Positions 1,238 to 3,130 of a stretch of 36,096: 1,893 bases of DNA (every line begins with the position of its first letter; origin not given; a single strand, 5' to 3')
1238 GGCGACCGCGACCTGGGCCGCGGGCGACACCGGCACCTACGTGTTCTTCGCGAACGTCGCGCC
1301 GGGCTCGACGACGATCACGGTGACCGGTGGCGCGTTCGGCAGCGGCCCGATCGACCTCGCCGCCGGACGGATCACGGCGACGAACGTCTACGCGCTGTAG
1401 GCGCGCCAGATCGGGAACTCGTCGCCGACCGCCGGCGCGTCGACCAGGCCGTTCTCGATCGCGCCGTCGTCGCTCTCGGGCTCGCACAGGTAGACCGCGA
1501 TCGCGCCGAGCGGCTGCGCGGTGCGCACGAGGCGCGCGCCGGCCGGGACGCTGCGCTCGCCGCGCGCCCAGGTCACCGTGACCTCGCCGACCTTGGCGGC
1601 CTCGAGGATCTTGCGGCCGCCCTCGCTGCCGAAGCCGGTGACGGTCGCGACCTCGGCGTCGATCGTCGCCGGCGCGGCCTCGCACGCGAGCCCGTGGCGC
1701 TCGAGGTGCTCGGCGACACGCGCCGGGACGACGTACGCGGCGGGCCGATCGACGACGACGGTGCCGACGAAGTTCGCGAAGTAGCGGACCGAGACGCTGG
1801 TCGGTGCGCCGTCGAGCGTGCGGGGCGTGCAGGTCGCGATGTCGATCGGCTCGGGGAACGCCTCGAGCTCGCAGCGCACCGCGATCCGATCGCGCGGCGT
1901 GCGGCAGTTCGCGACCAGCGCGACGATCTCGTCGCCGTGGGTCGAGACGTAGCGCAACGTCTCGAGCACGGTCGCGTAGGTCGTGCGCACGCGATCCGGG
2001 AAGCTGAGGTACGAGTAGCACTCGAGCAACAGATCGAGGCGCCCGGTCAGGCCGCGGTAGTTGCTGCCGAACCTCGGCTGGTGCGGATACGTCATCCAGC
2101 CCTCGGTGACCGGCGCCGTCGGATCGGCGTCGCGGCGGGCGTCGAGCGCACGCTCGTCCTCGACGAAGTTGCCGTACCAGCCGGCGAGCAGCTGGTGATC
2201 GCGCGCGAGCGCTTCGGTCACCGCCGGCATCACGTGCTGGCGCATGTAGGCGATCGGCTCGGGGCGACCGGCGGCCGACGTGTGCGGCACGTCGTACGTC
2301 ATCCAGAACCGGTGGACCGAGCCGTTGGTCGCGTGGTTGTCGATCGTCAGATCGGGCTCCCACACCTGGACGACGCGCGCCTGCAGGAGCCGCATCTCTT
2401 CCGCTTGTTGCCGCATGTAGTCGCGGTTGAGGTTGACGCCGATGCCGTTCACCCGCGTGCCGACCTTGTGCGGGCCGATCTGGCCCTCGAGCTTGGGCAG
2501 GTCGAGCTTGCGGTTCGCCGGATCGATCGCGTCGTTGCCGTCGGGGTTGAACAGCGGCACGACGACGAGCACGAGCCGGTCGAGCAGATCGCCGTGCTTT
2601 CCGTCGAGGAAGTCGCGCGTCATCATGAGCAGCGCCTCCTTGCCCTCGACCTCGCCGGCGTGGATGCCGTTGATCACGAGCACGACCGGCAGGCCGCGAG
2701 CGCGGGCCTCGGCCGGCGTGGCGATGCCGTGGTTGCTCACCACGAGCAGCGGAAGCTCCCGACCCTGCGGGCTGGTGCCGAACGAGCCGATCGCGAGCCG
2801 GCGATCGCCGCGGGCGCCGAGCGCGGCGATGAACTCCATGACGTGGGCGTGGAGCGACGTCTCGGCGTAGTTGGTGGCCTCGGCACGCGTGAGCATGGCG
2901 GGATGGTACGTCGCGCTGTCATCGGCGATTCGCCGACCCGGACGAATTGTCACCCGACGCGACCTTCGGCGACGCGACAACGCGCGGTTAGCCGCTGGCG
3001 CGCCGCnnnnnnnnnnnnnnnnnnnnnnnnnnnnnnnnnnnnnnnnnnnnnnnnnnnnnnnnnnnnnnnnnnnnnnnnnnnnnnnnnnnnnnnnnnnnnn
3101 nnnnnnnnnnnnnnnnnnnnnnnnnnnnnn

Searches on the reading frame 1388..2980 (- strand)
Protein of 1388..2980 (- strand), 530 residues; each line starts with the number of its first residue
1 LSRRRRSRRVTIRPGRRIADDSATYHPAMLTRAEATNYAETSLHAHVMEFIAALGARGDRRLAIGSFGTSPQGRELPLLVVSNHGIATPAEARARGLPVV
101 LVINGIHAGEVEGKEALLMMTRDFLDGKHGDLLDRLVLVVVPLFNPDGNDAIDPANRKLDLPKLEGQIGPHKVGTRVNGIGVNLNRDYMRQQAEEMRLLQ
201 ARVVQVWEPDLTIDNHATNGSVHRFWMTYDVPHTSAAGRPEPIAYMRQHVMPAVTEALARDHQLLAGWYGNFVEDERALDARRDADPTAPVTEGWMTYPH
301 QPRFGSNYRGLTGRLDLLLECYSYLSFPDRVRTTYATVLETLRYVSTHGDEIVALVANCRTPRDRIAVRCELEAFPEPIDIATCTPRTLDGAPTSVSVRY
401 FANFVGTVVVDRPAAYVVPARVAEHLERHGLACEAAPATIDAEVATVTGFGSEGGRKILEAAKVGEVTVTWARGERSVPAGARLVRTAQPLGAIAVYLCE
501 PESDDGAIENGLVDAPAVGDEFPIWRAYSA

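Call 7: search_protein_families(library=pfam, proteins=[window:1388-2980:-], max_evalue=0.01)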
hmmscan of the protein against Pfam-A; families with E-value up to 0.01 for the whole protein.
window:1388-2980:- (530 aa): 1 family
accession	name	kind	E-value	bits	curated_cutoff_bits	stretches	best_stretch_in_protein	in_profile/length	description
PF00246.29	Peptidase_M14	-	9.8e-16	58.6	21.6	1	49-191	3-136/286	Zinc carboxypeptidase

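Call 21: search_protein_families(library=ncbifam, proteins=[window:1388-2980:-], max_evalue=0.001)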
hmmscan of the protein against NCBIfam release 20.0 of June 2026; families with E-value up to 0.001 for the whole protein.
window:1388-2980:- (530 aa): 0 families
